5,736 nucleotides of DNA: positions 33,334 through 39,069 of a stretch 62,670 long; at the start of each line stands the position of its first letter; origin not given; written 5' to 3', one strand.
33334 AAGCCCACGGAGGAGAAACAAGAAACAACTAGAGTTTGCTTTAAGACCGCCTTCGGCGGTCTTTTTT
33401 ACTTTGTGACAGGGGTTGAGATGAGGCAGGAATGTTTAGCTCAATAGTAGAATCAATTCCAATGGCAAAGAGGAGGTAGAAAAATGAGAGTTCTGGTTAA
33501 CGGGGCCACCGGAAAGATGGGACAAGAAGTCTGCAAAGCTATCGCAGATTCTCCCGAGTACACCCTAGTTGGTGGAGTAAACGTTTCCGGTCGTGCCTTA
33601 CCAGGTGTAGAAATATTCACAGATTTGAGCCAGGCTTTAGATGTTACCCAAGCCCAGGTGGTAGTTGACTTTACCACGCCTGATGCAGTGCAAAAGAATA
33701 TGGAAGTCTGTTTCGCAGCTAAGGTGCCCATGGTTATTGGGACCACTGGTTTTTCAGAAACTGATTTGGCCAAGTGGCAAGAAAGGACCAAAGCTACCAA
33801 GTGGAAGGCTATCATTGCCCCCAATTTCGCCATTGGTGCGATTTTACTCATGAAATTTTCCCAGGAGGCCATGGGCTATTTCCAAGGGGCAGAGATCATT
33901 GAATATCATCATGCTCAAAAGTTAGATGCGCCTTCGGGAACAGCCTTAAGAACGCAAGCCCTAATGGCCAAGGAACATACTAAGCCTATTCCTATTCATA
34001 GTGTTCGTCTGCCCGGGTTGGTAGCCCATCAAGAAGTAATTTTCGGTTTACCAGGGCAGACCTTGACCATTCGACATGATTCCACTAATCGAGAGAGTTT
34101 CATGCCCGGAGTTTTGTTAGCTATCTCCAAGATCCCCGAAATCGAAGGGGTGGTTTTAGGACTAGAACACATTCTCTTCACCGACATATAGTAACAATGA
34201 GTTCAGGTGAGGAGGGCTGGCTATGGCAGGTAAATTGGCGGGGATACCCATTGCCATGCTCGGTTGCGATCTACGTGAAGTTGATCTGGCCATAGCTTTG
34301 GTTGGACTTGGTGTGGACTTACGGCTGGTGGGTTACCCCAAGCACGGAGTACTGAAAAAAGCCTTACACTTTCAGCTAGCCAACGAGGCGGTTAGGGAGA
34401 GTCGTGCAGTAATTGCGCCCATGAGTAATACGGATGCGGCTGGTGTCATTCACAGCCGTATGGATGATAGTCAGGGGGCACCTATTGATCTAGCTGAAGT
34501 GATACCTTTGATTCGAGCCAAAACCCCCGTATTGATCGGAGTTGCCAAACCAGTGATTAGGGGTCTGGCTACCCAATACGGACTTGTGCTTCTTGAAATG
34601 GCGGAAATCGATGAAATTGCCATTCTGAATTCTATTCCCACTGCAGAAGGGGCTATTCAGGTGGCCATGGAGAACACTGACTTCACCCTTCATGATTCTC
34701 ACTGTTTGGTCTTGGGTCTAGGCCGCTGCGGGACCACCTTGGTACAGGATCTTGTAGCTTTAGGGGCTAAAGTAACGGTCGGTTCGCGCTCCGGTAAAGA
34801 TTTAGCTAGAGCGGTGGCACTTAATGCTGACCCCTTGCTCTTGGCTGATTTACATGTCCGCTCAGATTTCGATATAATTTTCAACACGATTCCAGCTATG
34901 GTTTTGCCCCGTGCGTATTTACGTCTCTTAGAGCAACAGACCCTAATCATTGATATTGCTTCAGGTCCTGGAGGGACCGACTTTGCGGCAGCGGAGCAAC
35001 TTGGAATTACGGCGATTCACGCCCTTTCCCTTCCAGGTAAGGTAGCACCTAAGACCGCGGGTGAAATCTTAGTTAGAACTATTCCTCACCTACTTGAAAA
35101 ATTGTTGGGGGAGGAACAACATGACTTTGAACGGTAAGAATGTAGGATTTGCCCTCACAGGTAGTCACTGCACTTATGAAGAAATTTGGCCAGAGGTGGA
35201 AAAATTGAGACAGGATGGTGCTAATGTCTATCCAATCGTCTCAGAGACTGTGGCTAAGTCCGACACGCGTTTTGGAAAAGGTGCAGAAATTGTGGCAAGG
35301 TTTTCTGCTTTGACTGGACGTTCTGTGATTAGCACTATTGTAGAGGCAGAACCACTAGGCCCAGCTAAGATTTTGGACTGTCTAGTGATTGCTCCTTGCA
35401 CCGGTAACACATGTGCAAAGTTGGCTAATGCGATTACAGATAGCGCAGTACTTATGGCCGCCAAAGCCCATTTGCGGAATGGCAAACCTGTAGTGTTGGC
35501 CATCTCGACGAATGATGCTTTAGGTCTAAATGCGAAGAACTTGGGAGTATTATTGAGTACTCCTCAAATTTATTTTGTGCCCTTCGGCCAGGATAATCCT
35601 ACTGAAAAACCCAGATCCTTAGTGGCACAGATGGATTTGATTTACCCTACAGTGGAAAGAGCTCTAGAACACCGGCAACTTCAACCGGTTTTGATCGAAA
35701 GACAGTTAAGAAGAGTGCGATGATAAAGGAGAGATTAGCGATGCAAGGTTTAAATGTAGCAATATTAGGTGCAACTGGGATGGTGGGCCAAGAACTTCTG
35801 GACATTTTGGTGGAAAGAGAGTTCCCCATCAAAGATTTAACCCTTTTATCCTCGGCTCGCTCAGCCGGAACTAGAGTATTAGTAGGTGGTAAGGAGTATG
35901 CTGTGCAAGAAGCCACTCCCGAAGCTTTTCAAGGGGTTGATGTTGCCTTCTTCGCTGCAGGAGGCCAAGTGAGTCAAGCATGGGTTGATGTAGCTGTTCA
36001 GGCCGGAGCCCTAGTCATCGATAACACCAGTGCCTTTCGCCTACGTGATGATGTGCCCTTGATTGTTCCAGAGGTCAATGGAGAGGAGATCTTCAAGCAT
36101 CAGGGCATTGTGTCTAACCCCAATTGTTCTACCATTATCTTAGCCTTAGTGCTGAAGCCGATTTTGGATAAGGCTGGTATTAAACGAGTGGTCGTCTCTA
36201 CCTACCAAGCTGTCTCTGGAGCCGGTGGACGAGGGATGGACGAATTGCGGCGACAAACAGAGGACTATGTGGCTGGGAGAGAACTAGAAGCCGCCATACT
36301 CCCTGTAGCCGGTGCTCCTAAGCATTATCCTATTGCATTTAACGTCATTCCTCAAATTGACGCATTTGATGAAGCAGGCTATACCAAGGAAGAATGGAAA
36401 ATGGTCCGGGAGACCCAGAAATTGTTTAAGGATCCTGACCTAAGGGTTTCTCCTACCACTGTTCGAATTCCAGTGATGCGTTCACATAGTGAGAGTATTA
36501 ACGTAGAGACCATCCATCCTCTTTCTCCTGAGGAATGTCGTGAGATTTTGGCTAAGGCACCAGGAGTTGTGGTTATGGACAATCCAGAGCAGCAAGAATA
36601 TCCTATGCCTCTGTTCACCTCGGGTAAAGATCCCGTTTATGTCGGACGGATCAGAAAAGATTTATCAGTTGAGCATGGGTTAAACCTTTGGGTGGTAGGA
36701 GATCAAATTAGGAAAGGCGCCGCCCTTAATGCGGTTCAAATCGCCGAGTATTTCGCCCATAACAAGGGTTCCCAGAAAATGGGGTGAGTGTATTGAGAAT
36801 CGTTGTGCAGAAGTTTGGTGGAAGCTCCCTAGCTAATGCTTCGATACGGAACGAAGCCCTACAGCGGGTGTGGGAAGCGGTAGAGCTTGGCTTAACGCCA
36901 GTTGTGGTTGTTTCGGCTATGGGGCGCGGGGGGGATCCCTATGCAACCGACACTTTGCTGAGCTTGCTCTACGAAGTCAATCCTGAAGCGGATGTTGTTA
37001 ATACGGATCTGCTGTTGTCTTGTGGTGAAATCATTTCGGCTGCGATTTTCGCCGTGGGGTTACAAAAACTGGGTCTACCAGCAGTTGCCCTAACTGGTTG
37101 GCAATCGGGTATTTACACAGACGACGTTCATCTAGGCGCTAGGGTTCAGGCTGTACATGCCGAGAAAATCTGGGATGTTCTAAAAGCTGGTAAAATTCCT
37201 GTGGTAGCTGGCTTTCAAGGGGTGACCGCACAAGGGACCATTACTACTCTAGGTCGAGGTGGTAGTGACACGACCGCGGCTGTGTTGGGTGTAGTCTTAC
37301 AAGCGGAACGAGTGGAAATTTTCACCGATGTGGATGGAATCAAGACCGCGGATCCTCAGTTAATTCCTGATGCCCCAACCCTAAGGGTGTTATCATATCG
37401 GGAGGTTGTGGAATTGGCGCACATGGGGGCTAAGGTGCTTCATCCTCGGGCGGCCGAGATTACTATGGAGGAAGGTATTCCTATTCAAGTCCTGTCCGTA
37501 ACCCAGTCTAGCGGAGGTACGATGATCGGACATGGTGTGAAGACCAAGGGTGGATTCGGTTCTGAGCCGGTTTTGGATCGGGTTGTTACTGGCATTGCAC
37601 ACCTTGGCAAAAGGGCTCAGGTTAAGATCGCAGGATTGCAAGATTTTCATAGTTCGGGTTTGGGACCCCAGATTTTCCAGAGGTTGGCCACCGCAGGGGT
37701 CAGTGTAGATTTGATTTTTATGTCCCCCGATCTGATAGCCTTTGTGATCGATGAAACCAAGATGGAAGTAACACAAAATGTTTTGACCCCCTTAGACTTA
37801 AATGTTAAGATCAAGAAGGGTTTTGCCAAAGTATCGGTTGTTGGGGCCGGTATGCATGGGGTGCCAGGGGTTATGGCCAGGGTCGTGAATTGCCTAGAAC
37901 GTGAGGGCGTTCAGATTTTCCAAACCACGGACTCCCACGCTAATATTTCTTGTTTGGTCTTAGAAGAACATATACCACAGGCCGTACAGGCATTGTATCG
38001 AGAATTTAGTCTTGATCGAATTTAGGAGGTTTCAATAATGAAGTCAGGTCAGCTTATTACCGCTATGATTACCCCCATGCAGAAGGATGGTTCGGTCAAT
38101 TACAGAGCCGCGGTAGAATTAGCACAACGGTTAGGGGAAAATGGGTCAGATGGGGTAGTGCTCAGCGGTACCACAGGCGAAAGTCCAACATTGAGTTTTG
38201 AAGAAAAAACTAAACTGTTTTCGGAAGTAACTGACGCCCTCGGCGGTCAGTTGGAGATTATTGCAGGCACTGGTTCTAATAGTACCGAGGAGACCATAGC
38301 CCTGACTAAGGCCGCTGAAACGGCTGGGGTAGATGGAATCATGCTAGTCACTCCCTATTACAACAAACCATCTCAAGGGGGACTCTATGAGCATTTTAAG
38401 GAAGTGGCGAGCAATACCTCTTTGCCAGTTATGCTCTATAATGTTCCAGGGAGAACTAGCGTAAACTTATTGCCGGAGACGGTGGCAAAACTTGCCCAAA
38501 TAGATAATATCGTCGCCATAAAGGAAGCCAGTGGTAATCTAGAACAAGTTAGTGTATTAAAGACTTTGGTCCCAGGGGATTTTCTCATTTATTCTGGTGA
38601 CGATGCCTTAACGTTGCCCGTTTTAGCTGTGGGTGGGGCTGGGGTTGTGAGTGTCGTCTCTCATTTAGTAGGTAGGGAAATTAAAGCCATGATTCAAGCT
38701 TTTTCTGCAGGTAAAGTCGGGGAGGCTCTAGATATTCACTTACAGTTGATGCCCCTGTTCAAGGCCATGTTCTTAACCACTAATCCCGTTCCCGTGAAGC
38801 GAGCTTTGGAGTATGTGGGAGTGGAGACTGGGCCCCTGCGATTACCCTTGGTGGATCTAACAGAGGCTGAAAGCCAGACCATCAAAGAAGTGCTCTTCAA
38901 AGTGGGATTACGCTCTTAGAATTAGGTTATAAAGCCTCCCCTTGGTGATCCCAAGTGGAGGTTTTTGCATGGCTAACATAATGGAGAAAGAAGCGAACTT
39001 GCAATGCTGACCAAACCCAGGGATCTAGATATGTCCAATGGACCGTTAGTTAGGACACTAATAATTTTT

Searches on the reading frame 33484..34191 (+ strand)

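Call 65: search_protein_families(library=pfam, proteins=[window:33484-34191:+])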
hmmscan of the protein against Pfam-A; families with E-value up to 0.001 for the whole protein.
window:33484-34191:+ (235 aa): 3 families
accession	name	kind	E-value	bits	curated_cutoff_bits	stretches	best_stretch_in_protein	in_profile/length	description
PF05173.19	DapB_C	-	1.8e-30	105.9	27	1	118-231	1-121/121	Dihydrodipicolinate reductase, C-terminus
PF01113.26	DapB_N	-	1.7e-29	102.8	25.6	1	1-115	1-124/124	Dihydrodipicolinate reductase, N-terminus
PF02629.25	CoA_binding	-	0.00013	23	22.3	1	2-85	5-92/97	CoA binding domain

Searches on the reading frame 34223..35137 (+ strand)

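Call 65: search_protein_families(library=pfam, proteins=[window:34223-35137:+])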
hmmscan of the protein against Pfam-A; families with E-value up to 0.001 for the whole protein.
window:34223-35137:+ (304 aa): 4 families
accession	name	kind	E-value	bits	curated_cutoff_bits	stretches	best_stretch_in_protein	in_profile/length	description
PF16924.11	DpaA_N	-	1.7e-14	54.4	29.2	1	10-126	2-115/116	Dipicolinate synthase subunit A N-terminal domain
PF03807.23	F420_oxidored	-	2e-05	25.6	21.6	1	163-248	4-94/94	NADP oxidoreductase coenzyme F420-dependent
PF13241.12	NAD_binding_7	-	0.00038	21.4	22.1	1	156-254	5-100/104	Putative NAD(P)-binding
PF02826.25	2-Hacid_dh_C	-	0.00047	20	25.1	1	152-224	30-100/178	D-isomer specific 2-hydroxyacid dehydrogenase, NAD binding domain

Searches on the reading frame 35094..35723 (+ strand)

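Call 65: search_protein_families(library=pfam, proteins=[window:35094-35723:+])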
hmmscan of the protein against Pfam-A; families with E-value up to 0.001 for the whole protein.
window:35094-35723:+ (209 aa): 1 family
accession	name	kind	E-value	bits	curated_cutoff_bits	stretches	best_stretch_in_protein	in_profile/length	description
PF02441.25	Flavoprotein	-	1.4e-28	99.9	22.7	1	15-190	1-158/162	Flavoprotein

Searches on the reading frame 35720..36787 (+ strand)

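Call 65: search_protein_families(library=pfam, proteins=[window:35720-36787:+])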
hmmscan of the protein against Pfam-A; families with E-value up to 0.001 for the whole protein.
window:35720-36787:+ (355 aa): 3 families
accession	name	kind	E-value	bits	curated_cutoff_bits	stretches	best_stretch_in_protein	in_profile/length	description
PF02774.23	Semialdhyde_dhC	-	1.4e-56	192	26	1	145-332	1-184/184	Semialdehyde dehydrogenase, dimerisation domain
PF01118.30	Semialdhyde_dh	-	5.7e-35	120.8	26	1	12-126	1-120/121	Semialdehyde dehydrogenase, NAD binding domain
PF13460.12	NAD_binding_10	-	0.00015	22.1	27.2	0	17-116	1-109/184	NAD(P)H-binding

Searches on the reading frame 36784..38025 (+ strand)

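Call 65: search_protein_families(library=pfam, proteins=[window:36784-38025:+])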
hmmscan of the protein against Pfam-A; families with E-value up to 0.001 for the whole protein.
window:36784-38025:+ (413 aa): 3 families
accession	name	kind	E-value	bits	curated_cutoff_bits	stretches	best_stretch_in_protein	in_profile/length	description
PF00696.33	AA_kinase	-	1.4e-48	166.1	24.9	1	6-238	2-234/234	Amino acid kinase family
PF13840.12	ACT_7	-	1.5e-22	79.7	27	1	343-405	2-64/65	ACT domain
PF22468.2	ACT_9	-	4.6e-22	78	27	1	350-408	1-61/61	ACT domain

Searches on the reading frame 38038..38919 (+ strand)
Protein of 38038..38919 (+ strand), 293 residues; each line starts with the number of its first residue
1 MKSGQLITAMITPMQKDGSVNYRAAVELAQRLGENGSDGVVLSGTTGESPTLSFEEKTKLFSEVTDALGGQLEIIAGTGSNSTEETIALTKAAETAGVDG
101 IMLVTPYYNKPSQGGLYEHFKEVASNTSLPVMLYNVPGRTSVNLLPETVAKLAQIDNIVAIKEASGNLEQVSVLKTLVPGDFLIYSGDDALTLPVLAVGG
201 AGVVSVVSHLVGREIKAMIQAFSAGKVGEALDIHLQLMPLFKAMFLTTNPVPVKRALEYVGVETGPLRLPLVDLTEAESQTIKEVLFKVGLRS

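Call 65: search_protein_families(library=pfam, proteins=[window:38038-38919:+])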
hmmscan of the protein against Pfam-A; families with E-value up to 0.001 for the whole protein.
window:38038-38919:+ (293 aa): 1 family
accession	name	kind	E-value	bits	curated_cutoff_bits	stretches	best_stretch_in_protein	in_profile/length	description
PF00701.28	DHDPS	-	2.6e-98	328.7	22.1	1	4-286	3-286/289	Dihydrodipicolinate synthetase family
